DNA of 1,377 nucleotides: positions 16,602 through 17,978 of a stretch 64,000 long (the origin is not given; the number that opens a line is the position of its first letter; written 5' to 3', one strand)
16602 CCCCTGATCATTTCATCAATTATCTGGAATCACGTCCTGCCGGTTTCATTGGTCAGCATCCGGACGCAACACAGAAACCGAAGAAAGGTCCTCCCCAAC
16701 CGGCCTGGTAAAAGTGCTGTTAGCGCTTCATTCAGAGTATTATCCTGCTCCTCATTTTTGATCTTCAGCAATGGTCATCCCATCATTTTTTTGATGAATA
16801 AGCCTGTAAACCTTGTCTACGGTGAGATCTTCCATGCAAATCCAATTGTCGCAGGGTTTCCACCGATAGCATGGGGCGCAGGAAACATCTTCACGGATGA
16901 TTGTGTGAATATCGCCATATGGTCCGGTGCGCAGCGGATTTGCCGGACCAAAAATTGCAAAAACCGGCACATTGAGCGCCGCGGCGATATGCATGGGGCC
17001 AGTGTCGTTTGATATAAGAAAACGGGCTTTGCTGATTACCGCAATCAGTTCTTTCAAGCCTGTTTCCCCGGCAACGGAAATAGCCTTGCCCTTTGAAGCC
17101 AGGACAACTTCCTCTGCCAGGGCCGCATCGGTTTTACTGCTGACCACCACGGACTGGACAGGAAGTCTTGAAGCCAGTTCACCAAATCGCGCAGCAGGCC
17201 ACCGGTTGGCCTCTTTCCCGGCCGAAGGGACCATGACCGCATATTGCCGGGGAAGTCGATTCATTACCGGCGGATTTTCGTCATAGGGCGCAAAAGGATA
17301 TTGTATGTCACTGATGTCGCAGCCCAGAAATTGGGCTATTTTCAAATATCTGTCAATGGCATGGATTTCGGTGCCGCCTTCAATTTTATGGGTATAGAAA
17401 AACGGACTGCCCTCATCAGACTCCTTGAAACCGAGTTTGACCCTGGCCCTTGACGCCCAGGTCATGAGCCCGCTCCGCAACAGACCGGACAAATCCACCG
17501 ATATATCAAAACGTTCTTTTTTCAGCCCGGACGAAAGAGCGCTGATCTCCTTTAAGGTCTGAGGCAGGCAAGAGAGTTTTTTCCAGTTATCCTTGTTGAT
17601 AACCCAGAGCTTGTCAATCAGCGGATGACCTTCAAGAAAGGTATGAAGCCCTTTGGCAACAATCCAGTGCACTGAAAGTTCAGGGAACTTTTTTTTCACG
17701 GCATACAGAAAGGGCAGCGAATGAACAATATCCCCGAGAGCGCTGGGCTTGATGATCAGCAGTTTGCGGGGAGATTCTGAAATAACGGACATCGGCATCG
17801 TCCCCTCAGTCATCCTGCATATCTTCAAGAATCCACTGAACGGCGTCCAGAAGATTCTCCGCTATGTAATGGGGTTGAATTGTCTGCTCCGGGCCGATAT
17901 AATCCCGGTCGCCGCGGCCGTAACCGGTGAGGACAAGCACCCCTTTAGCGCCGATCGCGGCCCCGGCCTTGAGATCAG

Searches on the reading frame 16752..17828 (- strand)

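Call 49: search_protein_families(library=pfam, proteins=[window:16752-17828:-], max_evalue=0.001)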
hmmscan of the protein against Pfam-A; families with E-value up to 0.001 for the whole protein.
window:16752-17828:- (358 aa): 1 family
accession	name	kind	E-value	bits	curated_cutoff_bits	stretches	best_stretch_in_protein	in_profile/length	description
PF01075.23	Glyco_transf_9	-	7.2e-43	147.1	22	1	97-322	3-238/247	Glycosyltransferase family 9 (heptosyltransferase)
